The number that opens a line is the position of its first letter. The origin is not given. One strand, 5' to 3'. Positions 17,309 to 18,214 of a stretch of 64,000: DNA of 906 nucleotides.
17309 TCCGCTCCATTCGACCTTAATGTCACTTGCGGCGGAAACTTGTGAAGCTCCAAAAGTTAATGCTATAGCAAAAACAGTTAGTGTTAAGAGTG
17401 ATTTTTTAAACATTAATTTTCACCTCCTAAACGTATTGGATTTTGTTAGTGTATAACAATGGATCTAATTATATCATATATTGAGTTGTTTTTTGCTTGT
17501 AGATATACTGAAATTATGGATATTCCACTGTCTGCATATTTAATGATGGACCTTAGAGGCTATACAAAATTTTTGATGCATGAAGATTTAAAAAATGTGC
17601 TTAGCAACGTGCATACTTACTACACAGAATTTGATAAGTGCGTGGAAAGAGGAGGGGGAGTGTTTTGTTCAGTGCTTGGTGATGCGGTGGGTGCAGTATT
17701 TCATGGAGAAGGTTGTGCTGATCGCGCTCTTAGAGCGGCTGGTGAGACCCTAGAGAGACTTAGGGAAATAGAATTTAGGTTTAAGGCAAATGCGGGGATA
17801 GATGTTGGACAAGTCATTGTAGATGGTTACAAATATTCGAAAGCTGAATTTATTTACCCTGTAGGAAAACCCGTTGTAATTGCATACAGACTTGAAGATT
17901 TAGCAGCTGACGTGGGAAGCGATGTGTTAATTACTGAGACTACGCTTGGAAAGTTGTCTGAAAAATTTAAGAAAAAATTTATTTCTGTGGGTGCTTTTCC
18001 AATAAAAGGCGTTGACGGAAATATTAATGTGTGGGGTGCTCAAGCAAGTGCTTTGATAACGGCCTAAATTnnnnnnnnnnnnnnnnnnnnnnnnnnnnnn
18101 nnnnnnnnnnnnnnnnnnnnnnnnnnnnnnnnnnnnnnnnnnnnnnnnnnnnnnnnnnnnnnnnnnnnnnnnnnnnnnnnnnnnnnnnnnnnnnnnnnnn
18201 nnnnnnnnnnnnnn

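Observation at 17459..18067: Standalone class III nucleotidyl cyclase domain without sensor or effector partner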

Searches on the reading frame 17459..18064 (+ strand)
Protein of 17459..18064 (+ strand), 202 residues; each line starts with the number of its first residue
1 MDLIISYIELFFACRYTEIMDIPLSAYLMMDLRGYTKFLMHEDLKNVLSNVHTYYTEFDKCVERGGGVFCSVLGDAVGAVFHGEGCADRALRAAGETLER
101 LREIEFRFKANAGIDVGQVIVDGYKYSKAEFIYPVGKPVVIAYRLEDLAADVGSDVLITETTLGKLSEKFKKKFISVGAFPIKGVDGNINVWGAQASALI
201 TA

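Call 3: search_protein_families(library=pfam, proteins=[window:17459-18064:+], max_evalue=10)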
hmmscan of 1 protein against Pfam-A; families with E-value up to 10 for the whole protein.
window:17459-18064:+ (202 aa): 1 family
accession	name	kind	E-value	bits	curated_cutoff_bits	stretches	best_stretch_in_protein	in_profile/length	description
PF00211.25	Guanylate_cyc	-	0.00042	20.4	21.9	1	29-188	13-175/183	Adenylate and Guanylate cyclase catalytic domain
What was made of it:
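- On Class III nucleotidyl cyclase (cyclase homology domain, Pfam PF00211): The single protein scores 20.4 bits against a gathering score of 21.9 (call 3).
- Checked: That is 20.4 bits, just under the 21.9-bit cut-off (call 3).
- The single protein falls just under Pfam's cut-off (call 3).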

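Call 4: search_protein_families(library=padloc, proteins=[window:17459-18064:+], max_evalue=10)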
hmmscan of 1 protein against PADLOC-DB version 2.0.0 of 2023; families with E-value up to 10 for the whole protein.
window:17459-18064:+ (202 aa): 4 families
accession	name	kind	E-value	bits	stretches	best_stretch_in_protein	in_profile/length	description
PDLC02367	PycC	-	6.5e-11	40.1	1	25-172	44-198/226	-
PDLC00766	PycC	-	3e-05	21.6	1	25-172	44-201/232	Pycsar cyclase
PDLC02369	PycC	-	0.00043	17.9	1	28-168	50-193/248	-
PDLC00765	PycC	-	0.00057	17.1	1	28-176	261-422/477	Pycsar cyclase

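Call 5: search_protein_families(library=ncbifam, proteins=[window:17459-18064:+], max_evalue=10)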
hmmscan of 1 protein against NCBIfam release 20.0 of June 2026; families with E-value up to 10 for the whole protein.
window:17459-18064:+ (202 aa): 0 families

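Call 6: search_solved_structures(query=window:17459-18064:+, max_evalue=10, show_alignments=3)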
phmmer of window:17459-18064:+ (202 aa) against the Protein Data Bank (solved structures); distinct sequences matched with E-value up to 10: 32.
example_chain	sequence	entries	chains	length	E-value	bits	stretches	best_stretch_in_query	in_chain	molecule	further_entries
5x4t_A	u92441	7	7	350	3.6e-05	26.6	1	30-155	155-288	Photoactivated adenylyl cyclase | Family 3 adenylate cyclase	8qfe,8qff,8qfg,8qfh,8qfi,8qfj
9f1z_A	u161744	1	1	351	3.7e-05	26.6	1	30-155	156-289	Family 3 adenylate cyclase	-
5x4u_A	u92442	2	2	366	4.1e-05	26.4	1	30-155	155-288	Photoactivated adenylyl cyclase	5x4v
4yus_A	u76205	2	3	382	4.5e-05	26.3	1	30-155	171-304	Family 3 adenylate cyclase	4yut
9f1w_A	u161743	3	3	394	4.9e-05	26.2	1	30-155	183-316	Family 3 adenylate cyclase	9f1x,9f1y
2w01_A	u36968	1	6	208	6e-05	25.9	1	27-170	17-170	ADENYLATE CYCLASE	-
3mr7_A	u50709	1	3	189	0.00064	22.5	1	24-192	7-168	Adenylate/guanylate cyclase/hydrolase, alpha/beta fold family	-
6fht_A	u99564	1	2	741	0.0011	21.7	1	27-169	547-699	Bacteriophytochrome,Adenylate cyclase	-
3r5g_A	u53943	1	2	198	0.015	18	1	29-162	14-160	CyaB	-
5mbg_A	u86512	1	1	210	0.025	17.3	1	43-193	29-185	Beta subunit of photoactivated adenylyl cyclase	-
3aii_A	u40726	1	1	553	0.14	14.9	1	50-110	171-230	Glutamyl-tRNA synthetase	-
1lwx_A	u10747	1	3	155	0.3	13.8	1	52-125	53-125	NUCLEOSIDE DIPHOSPHATE KINASE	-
6sir_A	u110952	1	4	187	0.36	13.5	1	28-113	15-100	Nucleotide cyclase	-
5oyh_A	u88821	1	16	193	0.42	13.3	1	27-113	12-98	Nucleotide cyclase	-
1leo_A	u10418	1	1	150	0.52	13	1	52-125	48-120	NUCLEOSIDE DIPHOSPHATE KINASE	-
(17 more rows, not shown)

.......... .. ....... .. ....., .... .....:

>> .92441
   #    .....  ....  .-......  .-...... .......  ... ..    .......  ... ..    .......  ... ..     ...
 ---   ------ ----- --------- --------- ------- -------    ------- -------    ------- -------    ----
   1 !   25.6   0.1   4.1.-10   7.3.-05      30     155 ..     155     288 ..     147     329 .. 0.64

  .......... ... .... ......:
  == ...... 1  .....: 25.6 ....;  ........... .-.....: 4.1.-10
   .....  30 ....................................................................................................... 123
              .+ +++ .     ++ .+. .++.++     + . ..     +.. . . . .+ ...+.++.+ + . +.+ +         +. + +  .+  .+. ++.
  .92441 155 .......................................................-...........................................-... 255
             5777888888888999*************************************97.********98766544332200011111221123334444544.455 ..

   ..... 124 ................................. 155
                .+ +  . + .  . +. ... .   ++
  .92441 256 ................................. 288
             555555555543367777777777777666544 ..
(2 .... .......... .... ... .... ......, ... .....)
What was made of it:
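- Checked: PDB adenylyl cyclases match at 4e-5 (call 6).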

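Call 10: find_homologous_proteins(query=window:17516-18064:+, max_evalue=0.001)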
Query window:17516-18064:+ (183 aa): 1 proteins with E <= 0.001 among 423 candidates.
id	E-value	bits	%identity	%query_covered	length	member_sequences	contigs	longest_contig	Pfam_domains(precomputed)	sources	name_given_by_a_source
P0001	2.2e-116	404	100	100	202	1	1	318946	-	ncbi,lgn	-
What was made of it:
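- Tried and rejected: The word-indexed protein search found only the protein itself (call 10).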

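Call 14: find_encoding_contigs(protein=P0001, flank=10000, max_places=5)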
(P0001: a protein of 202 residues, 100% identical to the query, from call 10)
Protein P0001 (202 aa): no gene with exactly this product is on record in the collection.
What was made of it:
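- Tried and rejected: The exact look-up of the 202-aa product found nothing (call 14).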

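Call 15: list_cluster_members(proteins=[P0001])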
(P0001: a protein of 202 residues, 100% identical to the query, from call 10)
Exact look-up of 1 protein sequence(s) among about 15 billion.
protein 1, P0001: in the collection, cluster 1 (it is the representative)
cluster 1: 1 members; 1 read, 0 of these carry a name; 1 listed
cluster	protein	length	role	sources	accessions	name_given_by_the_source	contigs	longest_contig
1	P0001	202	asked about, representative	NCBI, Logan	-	-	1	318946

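Call 20: predict_structure(protein=window:17516-18064:+)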
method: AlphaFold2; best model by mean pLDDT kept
length: 183 residues; sequences in the alignment: 1
mean_pLDDT: 31.0   pTM: 0.19
mean pLDDT of the five models: 31.0, 30.5, 30.2, 27.4, 26.0
residues with pLDDT >= 90: 0; 70-90: 0; 50-70: 0; < 50: 183
segments of 3 or more residues with pLDDT < 50: 1-183
pLDDT, mean of each block of 10 residues (from residue 1): 28 30 34 33 33 37 35 35 29 27 29 30 33 29 30 30 30 29 22
secondary structure, 60 per line:
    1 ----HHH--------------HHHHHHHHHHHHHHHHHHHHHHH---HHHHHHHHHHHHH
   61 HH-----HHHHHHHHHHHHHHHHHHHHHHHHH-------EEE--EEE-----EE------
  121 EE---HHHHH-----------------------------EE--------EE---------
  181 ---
elements in order: H22-44 H48-62 H68-92 E100-102 E105-107 H126-130
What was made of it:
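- Tried and rejected: Single-sequence AlphaFold gave pLDDT 31 and was useless (call 20).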

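Call 21: search_protein_representatives(protein=window:17516-18064:+)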
Query: 183 residues. Proteins with E-value up to 0.001 (for the whole library): 1388; up to 1e-10: 12; up to 1e-30: 1. The best 150 are listed.
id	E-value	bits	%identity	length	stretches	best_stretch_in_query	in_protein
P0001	7.1e-117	403.6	100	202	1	1-183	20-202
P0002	3.8e-30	121.1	35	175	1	6-175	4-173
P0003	4.0e-23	98.2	35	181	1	8-180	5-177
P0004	1.4e-21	93.2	33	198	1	5-178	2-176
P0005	1.3e-20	90.0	31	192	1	5-182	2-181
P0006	2.6e-16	76.0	32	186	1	7-170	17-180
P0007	2.2e-12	63.2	28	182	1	7-168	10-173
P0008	1.3e-11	60.7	34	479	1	8-178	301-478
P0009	2.1e-11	60.1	24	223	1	7-173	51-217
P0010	5.2e-11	58.8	34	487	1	7-174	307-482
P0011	7.0e-11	58.3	27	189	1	6-172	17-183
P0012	1.0e-10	57.8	28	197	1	5-173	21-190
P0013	2.1e-10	56.8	34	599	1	8-177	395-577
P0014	2.8e-10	56.4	30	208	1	9-177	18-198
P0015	2.8e-10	56.4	31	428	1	8-176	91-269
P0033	5.4e-09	52.2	32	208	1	7-176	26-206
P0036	7.5e-09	51.7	26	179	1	7-166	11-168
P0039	1.1e-08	51.2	29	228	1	7-173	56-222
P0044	2.3e-08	50.1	29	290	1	8-172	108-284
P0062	6.2e-08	48.7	30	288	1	7-175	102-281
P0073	8.8e-08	48.3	27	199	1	8-176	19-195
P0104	2.6e-07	46.7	30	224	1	7-172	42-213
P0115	3.4e-07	46.3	35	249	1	9-166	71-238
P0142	5.9e-07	45.6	36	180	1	9-168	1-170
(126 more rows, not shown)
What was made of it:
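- Tried and rejected: Relatives came from the exhaustive HMMER search (call 21).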

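Call 23: find_homologous_proteins(query=A1, max_evalue=0.00001)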
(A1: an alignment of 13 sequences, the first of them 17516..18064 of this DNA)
Query A1 (13 sequences) (183 aa, profile of the alignment): 22 proteins with E <= 0.00001 among 5040 candidates.
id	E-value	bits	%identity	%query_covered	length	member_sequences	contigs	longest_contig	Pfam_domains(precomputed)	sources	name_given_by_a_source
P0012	1.7e-63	231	26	96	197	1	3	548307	PF00211.26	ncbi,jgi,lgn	-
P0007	7.5e-62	226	28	89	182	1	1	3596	PF00211.26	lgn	-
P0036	7.5e-61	223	26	87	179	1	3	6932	PF00211.26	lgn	-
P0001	2.5e-55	205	100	100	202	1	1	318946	-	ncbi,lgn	-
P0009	1.6e-52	195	24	91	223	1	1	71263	-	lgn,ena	-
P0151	1.2e-50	189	24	81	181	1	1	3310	PF00211.26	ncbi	-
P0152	4.8e-50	187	27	87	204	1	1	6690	PF00211.26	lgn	-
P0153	3.2e-20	90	26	90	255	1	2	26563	PF00211.26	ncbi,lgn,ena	-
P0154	1.1e-16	79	26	90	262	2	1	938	PF00672.31,PF00211.26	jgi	jgi:adenylate cyclase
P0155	3.3e-12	64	27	86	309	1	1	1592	PF00672.31,PF00211.26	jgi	jgi:adenylate cyclase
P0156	5.5e-12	63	29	74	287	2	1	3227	PF00672.31,PF00211.26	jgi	jgi:adenylate cyclase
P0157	6.2e-12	63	25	86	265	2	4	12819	PF00211.26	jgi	jgi:adenylate cyclase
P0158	2.7e-11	61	25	74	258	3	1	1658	PF00211.26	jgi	jgi:adenylate cyclase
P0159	5.8e-11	60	25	84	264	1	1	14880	PF00211.26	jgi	jgi:adenylate cyclase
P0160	8.0e-11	60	30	74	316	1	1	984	PF00672.31,PF00211.26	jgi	-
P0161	1.2e-9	56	27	74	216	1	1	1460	PF00211.26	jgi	jgi:adenylate cyclase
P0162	2.0e-8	52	24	74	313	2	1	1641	PF00211.26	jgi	jgi:adenylate cyclase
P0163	1.0e-7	49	26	77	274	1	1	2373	PF00672.31,PF00211.26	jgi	jgi:adenylate cyclase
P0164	1.0e-7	49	28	86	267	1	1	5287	PF00211.26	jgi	jgi:class 3 adenylate cyclase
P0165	5.3e-7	47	44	21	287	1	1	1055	PF00672.31,PF00211.26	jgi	jgi:adenylate cyclase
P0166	1.2e-6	46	-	-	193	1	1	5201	PF00211.26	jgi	jgi:adenylate cyclase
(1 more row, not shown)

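Call 24: search_solved_structures(query=A1, max_evalue=0.01, show_alignments=5)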
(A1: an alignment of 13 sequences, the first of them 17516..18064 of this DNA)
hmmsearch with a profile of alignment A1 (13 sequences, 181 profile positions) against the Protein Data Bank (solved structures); distinct sequences matched with E-value up to 0.01: 52.
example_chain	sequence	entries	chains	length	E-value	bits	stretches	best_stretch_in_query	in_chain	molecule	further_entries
5x4t_A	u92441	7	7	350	1.2e-17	67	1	12-179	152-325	Photoactivated adenylyl cyclase | Family 3 adenylate cyclase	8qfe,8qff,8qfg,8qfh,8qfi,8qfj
9f1z_A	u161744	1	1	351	1.2e-17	67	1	12-179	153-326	Family 3 adenylate cyclase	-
5x4u_A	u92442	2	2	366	1.4e-17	66.8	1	12-179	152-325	Photoactivated adenylyl cyclase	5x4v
4yus_A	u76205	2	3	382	1.5e-17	66.7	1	12-179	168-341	Family 3 adenylate cyclase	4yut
9f1w_A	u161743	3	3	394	1.6e-17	66.7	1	12-179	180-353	Family 3 adenylate cyclase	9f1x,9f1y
2w01_A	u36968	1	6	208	4.5e-16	61.9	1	12-178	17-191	ADENYLATE CYCLASE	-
3r5g_A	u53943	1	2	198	1.8e-15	60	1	6-179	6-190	CyaB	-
6fht_A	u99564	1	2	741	1e-14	57.5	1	12-178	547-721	Bacteriophytochrome,Adenylate cyclase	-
5mbg_A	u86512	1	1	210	4.1e-14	55.5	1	14-179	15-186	Beta subunit of photoactivated adenylyl cyclase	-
5m27_A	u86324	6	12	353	1.6e-13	53.7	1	14-179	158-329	Beta subunit of photoactivated adenylyl cyclase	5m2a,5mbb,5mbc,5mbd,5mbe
5mbj_A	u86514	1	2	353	1.6e-13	53.6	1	14-179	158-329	Beta subunit of photoactivated adenylyl cyclase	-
5mbk_A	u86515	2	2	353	1.6e-13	53.6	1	14-179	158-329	Beta subunit of photoactivated adenylyl cyclase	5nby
5mbh_A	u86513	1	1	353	3.7e-13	52.4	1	14-179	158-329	Beta subunit of photoactivated adenylyl cyclase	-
6sir_A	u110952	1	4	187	6.8e-08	35.3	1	10-155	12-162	Nucleotide cyclase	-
5d0g_A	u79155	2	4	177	7.7e-08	35.1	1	13-178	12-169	Cyclase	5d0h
7r65_A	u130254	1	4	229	3.8e-07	32.8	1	8-156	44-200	Adenylate/guanylate cyclase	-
6yii_A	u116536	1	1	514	0.00033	23.3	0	14-136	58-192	Transcriptional regulator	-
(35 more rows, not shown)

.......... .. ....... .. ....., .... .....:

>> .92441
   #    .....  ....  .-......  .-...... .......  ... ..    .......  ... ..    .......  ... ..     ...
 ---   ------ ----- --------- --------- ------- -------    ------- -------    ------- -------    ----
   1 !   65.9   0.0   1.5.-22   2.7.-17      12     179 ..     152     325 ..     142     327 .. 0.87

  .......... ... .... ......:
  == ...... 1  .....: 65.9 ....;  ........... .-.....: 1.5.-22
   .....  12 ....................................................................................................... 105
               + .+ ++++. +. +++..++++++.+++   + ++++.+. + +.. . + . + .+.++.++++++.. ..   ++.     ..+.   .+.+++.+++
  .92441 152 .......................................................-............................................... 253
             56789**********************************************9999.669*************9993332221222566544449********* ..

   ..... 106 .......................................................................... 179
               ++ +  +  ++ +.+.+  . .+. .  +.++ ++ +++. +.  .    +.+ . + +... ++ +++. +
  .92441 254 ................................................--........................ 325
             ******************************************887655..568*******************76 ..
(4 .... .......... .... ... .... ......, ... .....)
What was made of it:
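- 17549..17566 (+): First metal/phosphate loop DLRGYT. D12 (17549-17551) is metal Asp 1 and R14 is at 17555-17557. It aligns to the DI(R/V)xF(T/S) loop of OaPAC (calls 6, 24).
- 17855..17896 (+): Segment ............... Y114 (17855-17857) sits at the Asp/Thr base-specifying site. V121 (17876-17878) sits at the transition-state Asn site. R125 (17888-17890) is the transition-state Arg. HMM alignment to OaPAC .................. (calls 6, 24).
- On Class III nucleotidyl cyclase (cyclase homology domain, Pfam PF00211): The clade profile hits PDB cyclases at 1e-17 (call 24).
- On Pycsar cyclase (PycC): The clade profile scores 67 bits on OaPAC, 33 on 7r65 and 23 on 6yii (call 24).
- Closest known: Ma1120 of Mycobacterium avium. 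Different: The sequence relation is distant (clade profile 35 bits, call 24).
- Checked: A profile of the protein with 12 relatives matches them at 1e-17 (call 24).
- Sequence: the clade profile matches OaPAC at 1e-17, Cya2 at 4.5e-16 and CyaB at 1.8e-15 (call 24). The clade profile scores 67 bits on OaPAC but 33 on BcPycC and 23 on PaPycC (call 24).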

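Call 25: search_protein_families(library=padloc, alignment_id=A1, max_evalue=0.001)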
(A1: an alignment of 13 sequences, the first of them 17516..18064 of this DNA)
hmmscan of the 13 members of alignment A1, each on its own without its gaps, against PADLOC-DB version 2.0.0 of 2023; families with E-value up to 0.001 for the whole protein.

A. member 1, window:17516-18064:+ (183 aa): 4 families
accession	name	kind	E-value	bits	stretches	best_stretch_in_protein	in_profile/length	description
PDLC02367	PycC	-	5.1e-11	40.4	1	7-153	45-198/226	-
PDLC00766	PycC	-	2.5e-05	21.9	1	7-153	45-201/232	Pycsar cyclase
PDLC02369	PycC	-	0.00042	17.9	1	10-149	51-193/248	-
PDLC00765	PycC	-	0.00042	17.5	0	9-157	261-422/477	Pycsar cyclase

B. families by the number of members that match (of 13 scanned): 7 families
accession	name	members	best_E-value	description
PDLC02367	PycC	13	1.7e-14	-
PDLC02369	PycC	8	2.4e-10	-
PDLC00766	PycC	7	7e-08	Pycsar cyclase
PDLC02368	PycC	6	3.1e-07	-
PDLC00763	PycC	2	6e-08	Pycsar cyclase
PDLC00734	PycC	2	5.7e-05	Pycsar cyclase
PDLC00765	PycC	2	7.3e-05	Pycsar cyclase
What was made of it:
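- The best PADLOC match is PycC model PDLC02367, at E 6.5e-11 (call 4), and all 13 clade members tested hit it (call 25).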

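Call 26: find_encoding_contigs(protein=P0012, flank=8000, max_places=3)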
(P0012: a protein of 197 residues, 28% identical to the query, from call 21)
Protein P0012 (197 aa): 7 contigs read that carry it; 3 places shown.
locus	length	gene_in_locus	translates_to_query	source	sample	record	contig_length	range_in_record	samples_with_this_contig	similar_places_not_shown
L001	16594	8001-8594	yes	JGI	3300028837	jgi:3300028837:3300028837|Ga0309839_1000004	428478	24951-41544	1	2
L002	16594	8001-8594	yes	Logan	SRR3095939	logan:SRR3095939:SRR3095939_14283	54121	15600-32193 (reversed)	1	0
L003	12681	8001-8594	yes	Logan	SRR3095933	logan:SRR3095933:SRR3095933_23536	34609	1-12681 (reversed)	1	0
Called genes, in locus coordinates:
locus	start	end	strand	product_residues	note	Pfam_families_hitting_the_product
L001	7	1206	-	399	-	PF13439:Glyco_transf_4, PF13579:Glyco_trans_4_4, PF00534:Glycos_transf_1, PF13692:Glyco_trans_1_4, PF13524:Glyco_trans_1_2 (weak), PF20706:GT4-conflict (weak)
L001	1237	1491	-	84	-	-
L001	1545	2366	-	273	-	PF00535:Glycos_transf_2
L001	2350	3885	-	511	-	PF02366:PMT, PF13231:PMT_2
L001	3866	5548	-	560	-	PF02366:PMT, PF13231:PMT_2 (weak)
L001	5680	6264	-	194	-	-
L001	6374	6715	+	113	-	PF18924:DUF5674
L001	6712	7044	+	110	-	-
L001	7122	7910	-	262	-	-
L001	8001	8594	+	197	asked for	PF00211:Guanylate_cyc (weak)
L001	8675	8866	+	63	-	-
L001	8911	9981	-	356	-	PF04055:Radical_SAM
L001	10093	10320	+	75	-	-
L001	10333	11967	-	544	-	PF02366:PMT (weak), PF13231:PMT_2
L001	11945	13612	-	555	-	PF02366:PMT (weak), PF13231:PMT_2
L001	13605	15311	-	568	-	PF02366:PMT, PF13231:PMT_2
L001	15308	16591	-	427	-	-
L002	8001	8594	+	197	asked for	PF00211:Guanylate_cyc (weak)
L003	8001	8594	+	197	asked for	PF00211:Guanylate_cyc (weak)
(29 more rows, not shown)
